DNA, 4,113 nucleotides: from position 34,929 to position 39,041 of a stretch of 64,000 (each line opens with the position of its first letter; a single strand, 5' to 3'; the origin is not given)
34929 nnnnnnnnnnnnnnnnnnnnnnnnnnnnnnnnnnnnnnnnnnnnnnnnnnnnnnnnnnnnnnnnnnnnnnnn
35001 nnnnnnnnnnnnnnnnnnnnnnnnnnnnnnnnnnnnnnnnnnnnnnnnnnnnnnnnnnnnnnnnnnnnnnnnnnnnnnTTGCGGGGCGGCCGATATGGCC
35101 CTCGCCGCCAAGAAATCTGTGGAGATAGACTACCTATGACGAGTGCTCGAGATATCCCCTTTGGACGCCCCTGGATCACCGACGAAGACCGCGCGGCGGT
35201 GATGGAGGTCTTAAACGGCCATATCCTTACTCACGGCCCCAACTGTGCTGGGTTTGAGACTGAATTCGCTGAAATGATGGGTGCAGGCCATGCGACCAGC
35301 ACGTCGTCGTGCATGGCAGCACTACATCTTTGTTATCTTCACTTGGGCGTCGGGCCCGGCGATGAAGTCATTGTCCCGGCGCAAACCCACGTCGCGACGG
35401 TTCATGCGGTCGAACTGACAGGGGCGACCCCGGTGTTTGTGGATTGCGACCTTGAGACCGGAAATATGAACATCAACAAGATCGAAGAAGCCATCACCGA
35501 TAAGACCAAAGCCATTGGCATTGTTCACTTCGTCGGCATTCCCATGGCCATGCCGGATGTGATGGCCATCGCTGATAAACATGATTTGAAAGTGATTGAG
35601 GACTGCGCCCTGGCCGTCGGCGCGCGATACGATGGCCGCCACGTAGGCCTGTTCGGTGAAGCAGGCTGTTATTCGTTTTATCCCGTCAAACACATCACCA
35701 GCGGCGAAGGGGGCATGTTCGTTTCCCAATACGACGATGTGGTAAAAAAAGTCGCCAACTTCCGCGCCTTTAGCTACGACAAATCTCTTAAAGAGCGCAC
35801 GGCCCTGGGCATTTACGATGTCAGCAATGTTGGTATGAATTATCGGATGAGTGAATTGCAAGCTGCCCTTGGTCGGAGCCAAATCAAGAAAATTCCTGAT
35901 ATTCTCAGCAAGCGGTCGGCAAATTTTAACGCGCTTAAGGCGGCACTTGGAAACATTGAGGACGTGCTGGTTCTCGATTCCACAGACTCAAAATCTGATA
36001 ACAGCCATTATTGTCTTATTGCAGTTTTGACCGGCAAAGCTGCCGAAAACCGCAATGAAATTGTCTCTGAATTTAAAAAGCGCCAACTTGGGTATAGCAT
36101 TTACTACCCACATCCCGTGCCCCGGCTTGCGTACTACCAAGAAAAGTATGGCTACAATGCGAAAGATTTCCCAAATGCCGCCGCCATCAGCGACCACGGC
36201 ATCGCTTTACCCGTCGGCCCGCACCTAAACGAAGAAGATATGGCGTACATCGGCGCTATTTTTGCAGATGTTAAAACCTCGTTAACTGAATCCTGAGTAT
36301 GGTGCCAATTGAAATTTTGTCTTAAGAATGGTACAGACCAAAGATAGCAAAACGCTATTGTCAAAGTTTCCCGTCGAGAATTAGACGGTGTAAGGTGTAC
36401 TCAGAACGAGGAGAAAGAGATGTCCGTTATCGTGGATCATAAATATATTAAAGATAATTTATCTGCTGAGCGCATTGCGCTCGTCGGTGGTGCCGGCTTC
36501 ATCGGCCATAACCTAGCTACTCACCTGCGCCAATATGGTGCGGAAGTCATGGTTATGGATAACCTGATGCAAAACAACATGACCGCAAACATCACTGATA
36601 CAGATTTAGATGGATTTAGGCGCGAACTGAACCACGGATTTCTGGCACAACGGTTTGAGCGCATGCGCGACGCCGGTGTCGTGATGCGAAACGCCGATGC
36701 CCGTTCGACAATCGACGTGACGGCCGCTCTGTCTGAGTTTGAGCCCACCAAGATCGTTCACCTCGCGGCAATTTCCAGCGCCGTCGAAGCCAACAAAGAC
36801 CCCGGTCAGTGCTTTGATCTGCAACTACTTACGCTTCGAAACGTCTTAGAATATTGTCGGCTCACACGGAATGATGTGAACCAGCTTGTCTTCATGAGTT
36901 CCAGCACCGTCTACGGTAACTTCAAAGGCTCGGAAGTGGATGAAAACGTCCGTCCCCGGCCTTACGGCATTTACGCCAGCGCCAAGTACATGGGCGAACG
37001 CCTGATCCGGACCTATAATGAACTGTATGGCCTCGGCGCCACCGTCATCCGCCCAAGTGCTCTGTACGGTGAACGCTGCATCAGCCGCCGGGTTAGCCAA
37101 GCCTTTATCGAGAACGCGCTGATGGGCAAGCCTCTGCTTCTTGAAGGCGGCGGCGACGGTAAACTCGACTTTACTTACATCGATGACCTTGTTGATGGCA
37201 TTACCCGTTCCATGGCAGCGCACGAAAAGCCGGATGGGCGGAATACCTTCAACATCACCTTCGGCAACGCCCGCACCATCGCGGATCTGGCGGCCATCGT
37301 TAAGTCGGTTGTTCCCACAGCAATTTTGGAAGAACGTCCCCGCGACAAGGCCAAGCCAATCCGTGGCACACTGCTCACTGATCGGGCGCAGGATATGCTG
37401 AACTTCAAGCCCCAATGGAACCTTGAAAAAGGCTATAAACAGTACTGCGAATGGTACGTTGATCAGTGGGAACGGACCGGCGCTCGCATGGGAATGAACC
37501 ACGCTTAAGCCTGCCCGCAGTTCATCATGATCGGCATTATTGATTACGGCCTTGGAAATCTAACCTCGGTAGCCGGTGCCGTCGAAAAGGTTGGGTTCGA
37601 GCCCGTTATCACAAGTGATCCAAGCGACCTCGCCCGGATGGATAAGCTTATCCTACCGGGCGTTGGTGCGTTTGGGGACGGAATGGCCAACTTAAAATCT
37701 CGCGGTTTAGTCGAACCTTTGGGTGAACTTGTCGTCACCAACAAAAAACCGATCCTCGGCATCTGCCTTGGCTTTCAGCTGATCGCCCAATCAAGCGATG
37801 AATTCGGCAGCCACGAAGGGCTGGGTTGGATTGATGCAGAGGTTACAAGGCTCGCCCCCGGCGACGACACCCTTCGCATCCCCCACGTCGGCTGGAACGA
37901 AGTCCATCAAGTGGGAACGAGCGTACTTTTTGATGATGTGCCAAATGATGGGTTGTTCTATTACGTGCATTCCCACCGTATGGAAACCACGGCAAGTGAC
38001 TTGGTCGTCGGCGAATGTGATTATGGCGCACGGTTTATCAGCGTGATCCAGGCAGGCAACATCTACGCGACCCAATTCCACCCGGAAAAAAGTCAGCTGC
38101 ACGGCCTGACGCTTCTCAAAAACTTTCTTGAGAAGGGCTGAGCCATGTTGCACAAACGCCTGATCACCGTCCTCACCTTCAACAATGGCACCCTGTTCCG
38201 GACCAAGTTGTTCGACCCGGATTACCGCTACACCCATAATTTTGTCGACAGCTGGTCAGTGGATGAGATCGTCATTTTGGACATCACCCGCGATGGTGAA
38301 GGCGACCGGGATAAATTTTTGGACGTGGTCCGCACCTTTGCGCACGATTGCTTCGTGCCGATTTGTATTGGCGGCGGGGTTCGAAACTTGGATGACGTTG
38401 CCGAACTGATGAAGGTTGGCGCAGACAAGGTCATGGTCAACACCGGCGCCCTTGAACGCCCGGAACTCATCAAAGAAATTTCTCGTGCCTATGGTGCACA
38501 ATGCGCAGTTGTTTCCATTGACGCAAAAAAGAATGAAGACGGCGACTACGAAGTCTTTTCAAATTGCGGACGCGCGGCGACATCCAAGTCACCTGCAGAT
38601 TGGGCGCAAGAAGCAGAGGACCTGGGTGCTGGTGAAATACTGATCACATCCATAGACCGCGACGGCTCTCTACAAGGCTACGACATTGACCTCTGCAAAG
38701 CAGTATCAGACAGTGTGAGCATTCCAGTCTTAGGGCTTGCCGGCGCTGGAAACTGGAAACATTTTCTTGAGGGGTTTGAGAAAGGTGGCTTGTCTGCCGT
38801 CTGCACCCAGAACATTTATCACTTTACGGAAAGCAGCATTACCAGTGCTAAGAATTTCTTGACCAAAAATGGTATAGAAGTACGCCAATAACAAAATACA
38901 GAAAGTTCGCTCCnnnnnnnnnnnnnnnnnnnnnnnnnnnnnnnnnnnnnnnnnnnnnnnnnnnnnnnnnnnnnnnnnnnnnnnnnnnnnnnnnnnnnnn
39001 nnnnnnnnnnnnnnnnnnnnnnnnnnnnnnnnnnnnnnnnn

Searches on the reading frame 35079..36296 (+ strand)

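Call 6: search_protein_families(library=pfam, proteins=[window:35079-36296:+], max_evalue=0.001)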
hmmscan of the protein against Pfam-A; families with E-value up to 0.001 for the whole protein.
window:35079-36296:+ (405 aa): 5 families
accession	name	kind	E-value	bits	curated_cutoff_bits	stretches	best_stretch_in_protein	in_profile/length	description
PF01041.23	DegT_DnrJ_EryC1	-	3.8e-107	359.1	19.8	1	33-393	3-357/360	DegT/DnrJ/EryC1/StrS aminotransferase family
PF00155.27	Aminotran_1_2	-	5.7e-06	26.2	19.7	1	59-146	47-150/361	Aminotransferase class I and II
PF01053.26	Cys_Met_Meta_PP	-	5.8e-06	25.5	27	1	54-168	52-166/381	Cys/Met metabolism PLP-dependent enzyme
PF01212.27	Beta_elim_lyase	-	3.6e-05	23.7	27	1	52-177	30-170/288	Beta-eliminating lyase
PF00266.25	Aminotran_5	-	0.00028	20.4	21.5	1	75-181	70-181/371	Aminotransferase class-V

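Call 61: search_protein_families(library=ncbifam, proteins=[window:35079-36296:+], max_evalue=0.00001)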
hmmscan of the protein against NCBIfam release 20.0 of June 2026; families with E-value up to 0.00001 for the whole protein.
window:35079-36296:+ (405 aa): 16 families
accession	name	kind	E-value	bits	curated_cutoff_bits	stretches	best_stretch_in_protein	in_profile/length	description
TIGR03588.1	PseC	equivalog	1.3e-86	290.9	423.5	1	26-393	2-374/380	UDP-4-amino-4,6-dideoxy-N-acetyl-beta-L-altrosamine transaminase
NF008658.2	PRK11658.1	equivalog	1.4e-70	237.8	631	1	26-393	5-371/379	UDP-4-amino-4-deoxy-L-arabinose aminotransferase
NF011936.0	PRK15407.1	equivalog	2.2e-64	217.8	423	2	32-232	43-251/440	lipopolysaccharide biosynthesis protein RfbH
NF008687.0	PRK11706.1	equivalog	3.3e-64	217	375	1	26-391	2-366/375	dTDP-4-amino-4,6-dideoxygalactose transaminase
TIGR04181.1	NHT_00031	hypoth_equivalog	1.2e-61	208.5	420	1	26-379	1-358/359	LegC family aminotransferase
TIGR02379.1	ECA_wecE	subfamily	7.5e-57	192.8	434.85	1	26-396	2-372/376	dTDP-4-amino-4,6-dideoxy-D-glucose transaminase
TIGR04427.1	PLP_DesI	equivalog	1.1e-56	192.7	650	1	26-394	21-378/390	dTDP-4-dehydro-6-deoxyglucose aminotransferase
NF004770.0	PRK06108.1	subfamily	7.8e-08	31.5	422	1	62-148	89-176/396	pyridoxal phosphate-dependent aminotransferase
NF005816.0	PRK07682.1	equivalog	9.9e-08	31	620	1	91-189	111-215/390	aminotransferase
NF041364.1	GntC_guanitoxin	equivalog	2.9e-07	29.7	415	1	79-179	70-177/356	guanitoxin biosynthesis PLP-dependent (S)-gamma-hydroxy-L-arginine cyclodehydratase GntC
NF005817.0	PRK07683.1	equivalog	3.3e-07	29.4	575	1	91-148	110-167/387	aminotransferase A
NF004975.0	PRK06348.1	equivalog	6.7e-07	28.6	549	1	78-148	95-168/384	pyridoxal phosphate-dependent aminotransferase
NF004621.0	PRK05957.1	equivalog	1.4e-06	27.3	498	1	91-148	110-166/389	pyridoxal phosphate-dependent aminotransferase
NF006230.0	PRK08363.1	equivalog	3.1e-06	26.2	534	1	75-190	99-219/398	alanine aminotransferase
NF005732.0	PRK07550.1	equivalog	7.3e-06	25.3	366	1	56-149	80-173/389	aminotransferase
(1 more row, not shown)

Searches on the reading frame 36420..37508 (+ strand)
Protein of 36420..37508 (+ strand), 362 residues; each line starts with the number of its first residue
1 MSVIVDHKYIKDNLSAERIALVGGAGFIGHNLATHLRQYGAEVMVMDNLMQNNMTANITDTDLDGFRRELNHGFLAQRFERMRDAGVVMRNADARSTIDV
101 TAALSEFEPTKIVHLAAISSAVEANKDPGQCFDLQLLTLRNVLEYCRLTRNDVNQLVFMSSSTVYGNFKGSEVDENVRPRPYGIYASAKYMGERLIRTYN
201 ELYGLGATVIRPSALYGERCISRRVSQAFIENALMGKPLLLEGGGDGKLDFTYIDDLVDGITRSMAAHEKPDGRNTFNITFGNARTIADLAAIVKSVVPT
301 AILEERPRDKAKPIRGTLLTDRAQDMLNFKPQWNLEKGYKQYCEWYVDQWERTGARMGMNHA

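Call 6: search_protein_families(library=pfam, proteins=[window:36420-37508:+], max_evalue=0.001)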
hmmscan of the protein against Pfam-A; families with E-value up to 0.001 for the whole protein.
window:36420-37508:+ (362 aa): 5 families
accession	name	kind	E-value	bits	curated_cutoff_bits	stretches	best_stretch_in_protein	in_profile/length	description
PF01370.27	Epimerase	-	3.8e-44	151.3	20.9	1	20-279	2-239/240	NAD dependent epimerase/dehydratase family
PF16363.11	GDP_Man_Dehyd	-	6.5e-32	111.7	27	1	22-298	3-266/332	GDP-mannose 4,6 dehydratase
PF01073.25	3Beta_HSD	-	1.9e-14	53.8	22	1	21-259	2-223/280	3-beta hydroxysteroid dehydrogenase/isomerase family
PF04321.23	RmlD_sub_bind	-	3.9e-14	52.8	27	1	18-329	2-269/287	RmlD substrate binding domain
PF07993.18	NAD_binding_4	-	1e-06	28.5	20.1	1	112-218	92-210/258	Male sterility protein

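Call 61: search_protein_families(library=ncbifam, proteins=[window:36420-37508:+], max_evalue=0.00001)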
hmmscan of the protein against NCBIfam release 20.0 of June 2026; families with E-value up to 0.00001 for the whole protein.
window:36420-37508:+ (362 aa): 20 families
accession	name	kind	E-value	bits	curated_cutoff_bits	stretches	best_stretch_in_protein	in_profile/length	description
TIGR01179.1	galE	equivalog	3.7e-27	95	262.3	1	19-211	2-172/332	UDP-glucose 4-epimerase GalE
TIGR01181.1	dTDP_gluc_dehyt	equivalog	4.1e-27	95.1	365.1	1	20-349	3-314/321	dTDP-glucose 4,6-dehydratase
TIGR02197.1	heptose_epim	equivalog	5.6e-22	78.3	274.6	1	19-348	1-315/316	ADP-glyceromanno-heptose 6-epimerase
TIGR04180.1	EDH_00030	hypoth_equivalog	5e-19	68.5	475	1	22-314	4-272/297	NAD-dependent 4,6-dehydratase LegB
NF008872.0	PRK11908.1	equivalog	1.5e-16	60.4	294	1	112-297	72-270/349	bifunctional UDP-4-keto-pentose/UDP-xylose synthase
NF047922.1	GDPFucSynFcl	equivalog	4.3e-16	59.2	500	1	91-351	36-306/308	GDP-L-fucose synthase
NF043036.1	ErythonDh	equivalog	1.9e-15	56.9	325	1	18-200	2-164/321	D-erythronate dehydrogenase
NF011728.1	PRK15181.1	equivalog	2.3e-14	53.2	760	1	13-350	12-341/348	Vi polysaccharide biosynthesis UDP-N-acetylglucosaminuronic acid C-4 epimerase TviC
NF007582.0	PRK10217.1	equivalog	7.2e-14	51.6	698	1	18-309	3-276/355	dTDP-glucose 4,6-dehydratase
TIGR01214.1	rmlD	equivalog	3.9e-13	49.1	224.05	1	18-220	1-155/285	dTDP-4-dehydrorhamnose reductase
TIGR02622.1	CDP_4_6_dhtase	equivalog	4e-13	49.2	278.45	1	17-201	5-170/352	CDP-glucose 4,6-dehydratase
NF007490.0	PRK10084.1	subfamily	7.2e-13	48.2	649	1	19-349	3-337/361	dTDP-glucose 4,6-dehydratase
NF007956.0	PRK10675.1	subfamily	1.4e-10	40.8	394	1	19-197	3-161/338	UDP-glucose 4-epimerase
NF005998.1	PRK08125.1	equivalog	4e-10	38.7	777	1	112-294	386-581/649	bifunctional UDP-4-amino-4-deoxy-L-arabinose formyltransferase/UDP-glucuronic acid oxidase ArnA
NF042422.1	oxyalk_red_OleD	equivalog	2.5e-09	37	580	1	80-262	36-212/329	2-alkyl-3-oxoalkanoate reductase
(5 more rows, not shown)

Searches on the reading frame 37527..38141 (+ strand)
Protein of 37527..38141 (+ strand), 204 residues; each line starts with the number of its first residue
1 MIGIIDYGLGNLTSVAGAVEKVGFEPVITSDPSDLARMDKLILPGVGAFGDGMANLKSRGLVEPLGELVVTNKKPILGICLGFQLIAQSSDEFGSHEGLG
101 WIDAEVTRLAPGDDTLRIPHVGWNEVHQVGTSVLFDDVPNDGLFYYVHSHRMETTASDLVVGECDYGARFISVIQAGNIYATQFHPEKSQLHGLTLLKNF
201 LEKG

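Call 6: search_protein_families(library=pfam, proteins=[window:37527-38141:+], max_evalue=0.001)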
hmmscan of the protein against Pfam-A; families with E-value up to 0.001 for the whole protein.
window:37527-38141:+ (204 aa): 4 families
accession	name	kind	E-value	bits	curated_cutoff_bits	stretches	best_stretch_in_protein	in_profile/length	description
PF00117.34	GATase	-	1.5e-17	64.3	22.8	1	4-201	2-187/190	Glutamine amidotransferase class-I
PF01174.25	SNO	-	5.2e-11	43.2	27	1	14-190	10-173/188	SNO glutamine amidotransferase family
PF07685.20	GATase_3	-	1.7e-05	25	27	1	29-107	31-116/196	CobB/CobQ-like glutamine amidotransferase domain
PF07722.19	Peptidase_C26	-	0.00039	20.7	20.5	0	67-87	99-119/219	Peptidase C26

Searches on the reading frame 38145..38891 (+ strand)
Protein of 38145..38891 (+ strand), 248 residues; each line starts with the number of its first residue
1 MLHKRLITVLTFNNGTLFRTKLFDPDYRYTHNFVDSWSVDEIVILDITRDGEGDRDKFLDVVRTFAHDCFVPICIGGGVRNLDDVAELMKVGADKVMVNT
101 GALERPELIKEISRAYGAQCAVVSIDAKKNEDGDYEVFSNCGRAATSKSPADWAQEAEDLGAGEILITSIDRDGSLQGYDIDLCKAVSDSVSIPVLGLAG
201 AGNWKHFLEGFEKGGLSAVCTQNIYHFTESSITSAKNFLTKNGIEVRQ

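Call 7: search_protein_families(library=pfam, proteins=[window:38145-38891:+], max_evalue=0.001)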
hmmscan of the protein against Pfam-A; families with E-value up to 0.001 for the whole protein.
window:38145-38891:+ (248 aa): 3 families
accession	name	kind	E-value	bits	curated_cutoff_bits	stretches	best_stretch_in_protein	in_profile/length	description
PF00977.27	His_biosynth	-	8.7e-50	169.7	23.6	1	34-227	38-224/228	Histidine biosynthesis protein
PF01207.24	Dus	-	7.8e-05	22.4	20.4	1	67-113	181-227/311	Dihydrouridine synthase (Dus)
PF05690.20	ThiG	-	0.00019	21.3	23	0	62-102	167-207/247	Thiazole biosynthesis protein ThiG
